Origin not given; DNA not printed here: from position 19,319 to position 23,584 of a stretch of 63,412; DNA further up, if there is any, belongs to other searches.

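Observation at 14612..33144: Tandemly duplicated two-gene module encoding four giant surface proteins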

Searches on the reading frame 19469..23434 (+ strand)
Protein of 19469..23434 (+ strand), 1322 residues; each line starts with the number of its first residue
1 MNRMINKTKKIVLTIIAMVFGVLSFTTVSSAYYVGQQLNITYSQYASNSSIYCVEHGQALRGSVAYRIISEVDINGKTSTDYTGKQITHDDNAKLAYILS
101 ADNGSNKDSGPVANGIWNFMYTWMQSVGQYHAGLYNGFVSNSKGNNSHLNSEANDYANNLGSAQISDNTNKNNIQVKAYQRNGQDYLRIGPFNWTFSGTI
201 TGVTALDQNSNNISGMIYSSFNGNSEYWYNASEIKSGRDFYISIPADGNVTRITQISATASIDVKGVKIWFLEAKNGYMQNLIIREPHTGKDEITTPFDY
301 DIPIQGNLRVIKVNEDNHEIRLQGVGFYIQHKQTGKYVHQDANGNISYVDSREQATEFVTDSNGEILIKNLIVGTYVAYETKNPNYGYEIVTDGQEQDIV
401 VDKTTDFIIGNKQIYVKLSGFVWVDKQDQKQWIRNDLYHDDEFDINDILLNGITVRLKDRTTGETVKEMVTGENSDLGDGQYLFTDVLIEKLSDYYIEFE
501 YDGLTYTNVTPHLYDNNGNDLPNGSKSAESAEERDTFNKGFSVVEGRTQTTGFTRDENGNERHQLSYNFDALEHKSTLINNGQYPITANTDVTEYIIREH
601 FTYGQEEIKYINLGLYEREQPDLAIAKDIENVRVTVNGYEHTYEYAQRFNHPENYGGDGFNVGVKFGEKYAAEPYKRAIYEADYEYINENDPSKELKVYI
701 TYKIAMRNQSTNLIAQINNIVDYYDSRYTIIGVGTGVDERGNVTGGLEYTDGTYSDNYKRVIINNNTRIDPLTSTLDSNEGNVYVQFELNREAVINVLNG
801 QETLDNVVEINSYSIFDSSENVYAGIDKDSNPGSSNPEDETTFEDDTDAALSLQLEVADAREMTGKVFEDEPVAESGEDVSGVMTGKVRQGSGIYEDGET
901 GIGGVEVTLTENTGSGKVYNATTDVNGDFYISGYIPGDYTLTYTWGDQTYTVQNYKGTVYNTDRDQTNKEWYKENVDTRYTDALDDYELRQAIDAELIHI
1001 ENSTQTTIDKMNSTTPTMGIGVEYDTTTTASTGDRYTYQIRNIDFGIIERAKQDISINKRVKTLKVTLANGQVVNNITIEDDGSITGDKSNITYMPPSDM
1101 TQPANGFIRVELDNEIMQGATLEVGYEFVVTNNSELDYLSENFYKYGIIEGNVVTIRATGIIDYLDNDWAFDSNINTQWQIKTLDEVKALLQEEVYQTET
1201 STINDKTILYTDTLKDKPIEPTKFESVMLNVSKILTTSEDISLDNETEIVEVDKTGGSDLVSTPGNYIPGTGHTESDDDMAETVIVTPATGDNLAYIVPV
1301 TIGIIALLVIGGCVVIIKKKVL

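Call 7: search_protein_families(library=pfam, proteins=[window:19469-23434:+], max_evalue=0.01)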
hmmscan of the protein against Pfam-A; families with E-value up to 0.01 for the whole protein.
window:19469-23434:+ (1322 aa): 3 families
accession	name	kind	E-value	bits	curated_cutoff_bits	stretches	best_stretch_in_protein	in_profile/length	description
PF17802.7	SpaA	-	6.5e-09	36.3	23.1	1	306-405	1-80/91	Prealbumin-like fold domain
PF17210.9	SdrD_B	-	3.6e-06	27.6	29.7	1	891-974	13-95/112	SdrD B-like domain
PF13620.12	CarboxypepD_reg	-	4.4e-06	27.4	32.3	1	900-944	12-55/82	Carboxypeptidase regulatory-like domain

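Call 8: search_protein_families(library=ncbifam, proteins=[window:19469-23434:+], max_evalue=0.01)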
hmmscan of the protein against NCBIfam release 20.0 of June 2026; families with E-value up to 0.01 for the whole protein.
window:19469-23434:+ (1322 aa): 1 family
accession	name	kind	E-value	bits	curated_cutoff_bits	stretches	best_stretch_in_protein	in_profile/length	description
NF040765.1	adhesion_FAF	equivalog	0.00025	19.8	500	0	900-953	435-488/632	adhesion factor FAF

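Call 16: search_solved_structures(query=window:19469-23434:+, max_evalue=0.01)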
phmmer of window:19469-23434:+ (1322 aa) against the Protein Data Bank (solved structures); distinct sequences matched with E-value up to 0.01: 1.
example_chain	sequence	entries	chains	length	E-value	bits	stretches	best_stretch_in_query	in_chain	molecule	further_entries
4oq1_A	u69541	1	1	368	0.00047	21.5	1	307-412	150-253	Cell wall surface anchor family protein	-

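Call 29: find_homologous_proteins(query=window:19469-23434:+, max_evalue=0.00001)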
Query window:19469-23434:+ (1322 aa): 837 proteins with E <= 0.00001 among 8000 candidates; the best 120 are listed.
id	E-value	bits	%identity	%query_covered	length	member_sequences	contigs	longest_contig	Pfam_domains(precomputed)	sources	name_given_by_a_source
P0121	0.0e+0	2746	92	100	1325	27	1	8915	PF17802.8,PF13620.13,PF22904.4,PF17210.10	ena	-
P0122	0.0e+0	2731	91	100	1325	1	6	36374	PF17802.8,PF13620.13,PF22904.4,PF17210.10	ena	-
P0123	0.0e+0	2661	89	99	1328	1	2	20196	PF17802.8,PF13620.13,PF22904.4,PF17210.10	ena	-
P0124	0.0e+0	2654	89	97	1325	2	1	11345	PF17802.8,PF13620.13,PF22904.4,PF17210.10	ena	-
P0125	0.0e+0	2649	88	97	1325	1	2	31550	PF17802.8,PF13620.13,PF22904.4,PF17210.10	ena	-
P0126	0.0e+0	2649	88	99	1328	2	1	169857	PF17802.8,PF13620.13,PF22904.4,PF17210.10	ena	-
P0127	0.0e+0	2570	85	99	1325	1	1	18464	PF17802.8,PF13620.13,PF22904.4,PF17210.10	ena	-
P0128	0.0e+0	2543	84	99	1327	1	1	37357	PF17802.8,PF13620.13,PF22904.4,PF17210.10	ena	-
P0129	0.0e+0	2542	85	98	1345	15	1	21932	PF17802.8,PF13620.13,PF22904.4,PF17210.10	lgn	-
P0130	0.0e+0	2498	89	93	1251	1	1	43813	PF17802.8,PF13620.13,PF22904.4,PF17210.10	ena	-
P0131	0.0e+0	2493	82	100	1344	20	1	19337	PF17802.8,PF13620.13,PF22904.4,PF17210.10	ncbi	-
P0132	0.0e+0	2488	82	100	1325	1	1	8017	PF17802.8,PF13620.13,PF22904.4,PF17210.10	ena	-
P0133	0.0e+0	2481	82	100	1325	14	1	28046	PF17802.8,PF13620.13,PF22904.4,PF17210.10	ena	-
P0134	0.0e+0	2445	81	100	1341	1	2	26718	PF17802.8,PF13620.13,PF22904.4,PF17210.10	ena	-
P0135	0.0e+0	2443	81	100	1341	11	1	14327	PF17802.8,PF13620.13,PF22904.4,PF17210.10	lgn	-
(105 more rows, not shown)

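Call 32: find_related_loci(query=A1, collection=genome_contigs, flank=10000)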
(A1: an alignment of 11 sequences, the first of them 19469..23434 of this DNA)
Query A1 (1322 aa) in genome_contigs; peptide patterns used: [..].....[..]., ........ (x = any residue, [..] = any of these).
155 stretches matched a pattern; 133 encode a relative of the query (tblastn E <= 1e-3); the best 80 are kept; 79 distinct loci.
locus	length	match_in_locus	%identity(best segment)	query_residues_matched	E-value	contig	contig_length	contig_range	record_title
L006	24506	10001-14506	91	1-1322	0e+0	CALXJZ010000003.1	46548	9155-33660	MAG: uncultured Clostridia bacterium isolate BRZ_FP__bin64 genome assembly, contig: BRZ_FP__NODE_541_length_46548_cov_9.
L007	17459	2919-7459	84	1-1322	0e+0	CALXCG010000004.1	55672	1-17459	MAG: uncultured Clostridia bacterium isolate BRZ_GL__bin37 genome assembly, contig: BRZ_GL__NODE_534_length_55672_cov_5.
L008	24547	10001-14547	85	29-1322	0e+0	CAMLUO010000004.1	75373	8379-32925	MAG: uncultured Clostridium sp. isolate ERR4304452_bin.57_MetaWRAP_v1.1_MAG genome assembly, contig: NODE_324_length_753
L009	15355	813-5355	82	1-1322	0e+0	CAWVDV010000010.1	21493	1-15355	MAG: Bacillota bacterium isolate metabat2_XCR1_HOM_6759_bwa.20 MAG genome assembly, contig: k87_233348, whole genome sho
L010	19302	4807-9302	82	5-1322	0e+0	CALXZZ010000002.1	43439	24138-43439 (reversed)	MAG: uncultured Clostridia bacterium isolate BRZ_NR__bin75 genome assembly, contig: BRZ_NR__NODE_801_length_43439_cov_7.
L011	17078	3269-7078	65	23-1317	0e+0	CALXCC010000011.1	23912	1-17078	MAG: uncultured Clostridia bacterium isolate BRZ_ES__bin69 genome assembly, contig: BRZ_ES__NODE_2845_length_23912_cov_5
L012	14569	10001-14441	64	25-1322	0e+0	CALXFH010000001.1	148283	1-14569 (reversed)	MAG: uncultured Clostridia bacterium isolate BRZ_HT__bin100 genome assembly, contig: BRZ_HT__NODE_189_length_148283_cov_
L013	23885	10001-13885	62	4-1322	0e+0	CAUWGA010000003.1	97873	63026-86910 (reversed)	MAG: uncultured Clostridia bacterium isolate ERS329807__bin34 genome assembly, contig: ERS329807_NODE_208_length_97873_c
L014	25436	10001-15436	62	5-1322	0e+0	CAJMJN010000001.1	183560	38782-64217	MAG TPA_asm: uncultured Clostridium sp. isolate SRR5580185-bin.36 genome assembly, contig: NODE_23_length_183560_cov_6.1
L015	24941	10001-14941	62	5-1322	0e+0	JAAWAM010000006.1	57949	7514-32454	MAG: Clostridia bacterium isolate ABMPRH_48_0 k141_370118, whole genome shotgun sequence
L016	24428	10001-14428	62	5-1322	0e+0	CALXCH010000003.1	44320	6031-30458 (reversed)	MAG: uncultured Clostridia bacterium isolate BRZ_LP__bin76 genome assembly, contig: BRZ_LP__NODE_915_length_44320_cov_8.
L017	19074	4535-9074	82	1-1322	0e+0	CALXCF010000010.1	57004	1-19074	MAG: uncultured Clostridia bacterium isolate BRZ_GT__bin15 genome assembly, contig: BRZ_GT__NODE_555_length_57004_cov_44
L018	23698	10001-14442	61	7-1322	0e+0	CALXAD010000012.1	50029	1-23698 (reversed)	MAG: uncultured Clostridia bacterium isolate BRZ_LB__bin31 genome assembly, contig: BRZ_LB__NODE_690_length_50029_cov_42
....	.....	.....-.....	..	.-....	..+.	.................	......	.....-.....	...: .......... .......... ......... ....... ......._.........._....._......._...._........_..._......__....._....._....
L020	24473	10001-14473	61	3-1322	0e+0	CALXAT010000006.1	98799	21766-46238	MAG: uncultured Clostridia bacterium isolate BRZ_HF__bin22 genome assembly, contig: BRZ_HF__NODE_232_length_98799_cov_40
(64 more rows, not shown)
